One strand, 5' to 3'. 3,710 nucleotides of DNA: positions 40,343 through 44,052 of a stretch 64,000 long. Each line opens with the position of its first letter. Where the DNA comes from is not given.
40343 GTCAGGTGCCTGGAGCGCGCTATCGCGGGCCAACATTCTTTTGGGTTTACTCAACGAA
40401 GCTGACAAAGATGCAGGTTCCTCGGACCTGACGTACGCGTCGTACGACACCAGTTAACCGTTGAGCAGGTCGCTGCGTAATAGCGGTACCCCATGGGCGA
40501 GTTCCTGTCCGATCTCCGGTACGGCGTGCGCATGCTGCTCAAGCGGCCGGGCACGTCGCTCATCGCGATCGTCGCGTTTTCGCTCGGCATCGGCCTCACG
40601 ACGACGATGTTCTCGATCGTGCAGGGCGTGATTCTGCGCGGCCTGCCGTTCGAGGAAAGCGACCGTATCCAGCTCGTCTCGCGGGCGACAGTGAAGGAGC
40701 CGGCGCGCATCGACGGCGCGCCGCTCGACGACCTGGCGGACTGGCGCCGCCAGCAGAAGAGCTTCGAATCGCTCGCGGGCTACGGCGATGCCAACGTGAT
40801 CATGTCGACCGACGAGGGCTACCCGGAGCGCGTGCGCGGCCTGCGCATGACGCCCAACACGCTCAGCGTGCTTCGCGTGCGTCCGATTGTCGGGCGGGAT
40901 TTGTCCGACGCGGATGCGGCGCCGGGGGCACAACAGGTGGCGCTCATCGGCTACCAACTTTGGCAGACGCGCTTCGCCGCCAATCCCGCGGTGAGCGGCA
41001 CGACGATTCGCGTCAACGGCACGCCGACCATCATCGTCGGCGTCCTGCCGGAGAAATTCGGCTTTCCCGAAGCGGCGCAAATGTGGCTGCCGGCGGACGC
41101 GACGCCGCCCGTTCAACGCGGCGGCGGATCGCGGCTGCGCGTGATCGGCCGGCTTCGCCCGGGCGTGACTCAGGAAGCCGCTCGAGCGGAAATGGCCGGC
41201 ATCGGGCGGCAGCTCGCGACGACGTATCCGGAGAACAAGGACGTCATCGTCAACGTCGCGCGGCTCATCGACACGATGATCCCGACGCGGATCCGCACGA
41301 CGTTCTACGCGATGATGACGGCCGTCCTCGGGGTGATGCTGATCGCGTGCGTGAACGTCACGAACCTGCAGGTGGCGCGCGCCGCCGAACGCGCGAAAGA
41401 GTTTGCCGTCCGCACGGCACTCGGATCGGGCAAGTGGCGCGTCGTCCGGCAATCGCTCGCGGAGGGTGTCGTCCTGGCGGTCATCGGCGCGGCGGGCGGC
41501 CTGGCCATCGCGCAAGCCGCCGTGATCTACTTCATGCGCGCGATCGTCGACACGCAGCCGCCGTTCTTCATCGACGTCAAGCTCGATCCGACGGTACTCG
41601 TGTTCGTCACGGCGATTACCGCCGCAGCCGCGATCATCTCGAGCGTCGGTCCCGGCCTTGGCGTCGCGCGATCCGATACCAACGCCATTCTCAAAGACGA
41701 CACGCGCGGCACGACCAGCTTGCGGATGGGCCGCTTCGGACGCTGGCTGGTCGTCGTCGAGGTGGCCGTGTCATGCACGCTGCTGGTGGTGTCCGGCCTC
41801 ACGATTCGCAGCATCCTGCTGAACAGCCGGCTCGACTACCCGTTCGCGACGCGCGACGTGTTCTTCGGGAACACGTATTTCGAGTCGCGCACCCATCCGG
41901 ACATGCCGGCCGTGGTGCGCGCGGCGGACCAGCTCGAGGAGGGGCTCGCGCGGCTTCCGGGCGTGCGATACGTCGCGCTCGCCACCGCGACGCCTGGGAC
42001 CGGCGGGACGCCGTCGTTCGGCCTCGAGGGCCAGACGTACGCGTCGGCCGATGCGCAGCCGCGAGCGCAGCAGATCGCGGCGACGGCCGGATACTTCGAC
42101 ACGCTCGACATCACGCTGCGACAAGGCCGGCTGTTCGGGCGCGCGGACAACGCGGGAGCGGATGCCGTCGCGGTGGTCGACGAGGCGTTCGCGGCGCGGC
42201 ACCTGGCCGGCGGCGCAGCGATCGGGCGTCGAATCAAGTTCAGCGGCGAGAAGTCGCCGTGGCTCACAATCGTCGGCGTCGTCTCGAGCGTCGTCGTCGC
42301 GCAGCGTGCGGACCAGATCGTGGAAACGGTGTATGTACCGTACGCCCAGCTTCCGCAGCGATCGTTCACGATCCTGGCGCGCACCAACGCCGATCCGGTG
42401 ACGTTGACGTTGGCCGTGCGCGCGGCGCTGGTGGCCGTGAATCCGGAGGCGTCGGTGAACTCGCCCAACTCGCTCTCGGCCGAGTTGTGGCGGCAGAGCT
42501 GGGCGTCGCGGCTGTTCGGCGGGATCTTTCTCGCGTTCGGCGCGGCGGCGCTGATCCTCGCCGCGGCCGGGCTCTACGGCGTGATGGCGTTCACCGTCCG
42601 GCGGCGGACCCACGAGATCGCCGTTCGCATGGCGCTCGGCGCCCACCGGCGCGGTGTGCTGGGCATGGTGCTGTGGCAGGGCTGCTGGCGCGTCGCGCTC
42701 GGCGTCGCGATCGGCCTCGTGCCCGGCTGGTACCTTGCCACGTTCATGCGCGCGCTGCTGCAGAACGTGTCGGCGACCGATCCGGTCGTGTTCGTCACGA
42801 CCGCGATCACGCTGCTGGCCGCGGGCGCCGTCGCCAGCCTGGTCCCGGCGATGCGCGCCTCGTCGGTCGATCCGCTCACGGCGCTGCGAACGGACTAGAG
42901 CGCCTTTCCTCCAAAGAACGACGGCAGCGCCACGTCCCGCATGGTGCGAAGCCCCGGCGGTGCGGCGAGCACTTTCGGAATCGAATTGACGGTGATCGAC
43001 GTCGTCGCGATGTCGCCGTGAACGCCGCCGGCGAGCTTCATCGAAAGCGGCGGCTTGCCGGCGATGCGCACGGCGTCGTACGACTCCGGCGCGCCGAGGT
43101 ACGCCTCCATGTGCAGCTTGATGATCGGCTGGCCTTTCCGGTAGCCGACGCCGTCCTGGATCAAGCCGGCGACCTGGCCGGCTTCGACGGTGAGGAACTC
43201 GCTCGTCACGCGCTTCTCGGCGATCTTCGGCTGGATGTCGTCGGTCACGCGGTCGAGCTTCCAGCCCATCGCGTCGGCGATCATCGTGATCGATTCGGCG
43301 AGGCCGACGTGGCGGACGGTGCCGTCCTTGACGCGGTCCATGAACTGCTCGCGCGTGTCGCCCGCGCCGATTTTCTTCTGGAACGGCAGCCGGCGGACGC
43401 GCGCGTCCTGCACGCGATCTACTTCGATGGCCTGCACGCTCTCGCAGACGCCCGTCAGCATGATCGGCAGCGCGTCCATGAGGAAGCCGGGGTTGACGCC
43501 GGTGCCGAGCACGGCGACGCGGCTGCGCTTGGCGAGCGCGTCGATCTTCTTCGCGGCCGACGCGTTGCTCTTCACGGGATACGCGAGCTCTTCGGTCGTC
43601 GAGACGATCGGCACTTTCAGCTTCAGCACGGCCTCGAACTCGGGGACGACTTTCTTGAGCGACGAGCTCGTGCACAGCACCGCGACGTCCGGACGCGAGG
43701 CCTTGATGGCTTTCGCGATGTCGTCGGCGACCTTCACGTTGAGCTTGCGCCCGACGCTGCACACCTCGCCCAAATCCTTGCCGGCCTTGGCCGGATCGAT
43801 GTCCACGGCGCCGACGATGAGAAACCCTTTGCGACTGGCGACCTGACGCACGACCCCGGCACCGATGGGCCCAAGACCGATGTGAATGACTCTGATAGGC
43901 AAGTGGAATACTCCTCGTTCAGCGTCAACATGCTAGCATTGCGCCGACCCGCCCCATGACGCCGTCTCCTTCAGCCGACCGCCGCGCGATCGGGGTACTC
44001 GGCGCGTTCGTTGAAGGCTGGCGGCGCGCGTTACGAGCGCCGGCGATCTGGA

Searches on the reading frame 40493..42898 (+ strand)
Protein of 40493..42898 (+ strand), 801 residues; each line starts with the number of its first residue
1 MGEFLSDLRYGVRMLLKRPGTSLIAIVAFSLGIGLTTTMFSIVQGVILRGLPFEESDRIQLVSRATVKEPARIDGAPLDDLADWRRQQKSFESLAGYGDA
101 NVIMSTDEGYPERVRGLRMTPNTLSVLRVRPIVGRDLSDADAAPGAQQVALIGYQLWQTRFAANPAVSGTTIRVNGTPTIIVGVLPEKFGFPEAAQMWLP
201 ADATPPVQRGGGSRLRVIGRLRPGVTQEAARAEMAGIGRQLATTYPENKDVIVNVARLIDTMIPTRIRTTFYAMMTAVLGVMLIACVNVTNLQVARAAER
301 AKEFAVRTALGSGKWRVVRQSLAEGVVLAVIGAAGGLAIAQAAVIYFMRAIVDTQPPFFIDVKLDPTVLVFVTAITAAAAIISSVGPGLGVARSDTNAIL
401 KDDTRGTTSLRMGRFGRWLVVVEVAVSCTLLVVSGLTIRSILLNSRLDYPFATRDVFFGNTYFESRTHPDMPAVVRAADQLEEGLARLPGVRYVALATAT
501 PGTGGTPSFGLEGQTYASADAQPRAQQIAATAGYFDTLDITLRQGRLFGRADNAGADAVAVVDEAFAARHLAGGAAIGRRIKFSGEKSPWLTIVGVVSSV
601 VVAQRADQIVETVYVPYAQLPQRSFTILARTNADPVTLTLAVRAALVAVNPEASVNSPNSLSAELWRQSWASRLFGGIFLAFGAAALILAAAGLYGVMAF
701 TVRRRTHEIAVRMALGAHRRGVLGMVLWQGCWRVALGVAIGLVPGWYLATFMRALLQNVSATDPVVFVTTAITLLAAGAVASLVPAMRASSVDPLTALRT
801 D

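Call 47: search_protein_families(library=pfam, proteins=[window:40493-42898:+], max_evalue=0.001)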
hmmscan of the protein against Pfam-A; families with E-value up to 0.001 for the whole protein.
window:40493-42898:+ (801 aa): 2 families
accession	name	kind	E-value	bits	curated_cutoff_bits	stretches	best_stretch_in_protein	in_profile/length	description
PF12704.14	MacB_PCD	-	1.2e-38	133.9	27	2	22-235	1-205/207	MacB-like periplasmic core domain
PF02687.27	FtsX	-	1e-21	77.6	25.5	2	681-793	2-119/120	FtsX-like permease C-terminal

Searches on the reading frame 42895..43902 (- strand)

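Call 47: search_protein_families(library=pfam, proteins=[window:42895-43902:-], max_evalue=0.001)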
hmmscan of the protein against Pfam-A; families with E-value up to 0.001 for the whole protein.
window:42895-43902:- (335 aa): 3 families
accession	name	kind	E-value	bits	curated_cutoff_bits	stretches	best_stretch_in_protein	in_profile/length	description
PF19328.4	DAP_DH_C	-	6.3e-42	143.9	23.3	1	140-329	1-195/206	2,4-diaminopentanoate dehydrogenase C-terminal domain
PF01113.26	DapB_N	-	1.2e-07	32.3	25.6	1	3-103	1-99/124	Dihydrodipicolinate reductase, N-terminus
PF02629.25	CoA_binding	-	0.00015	22.8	22.3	1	3-80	4-73/97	CoA binding domain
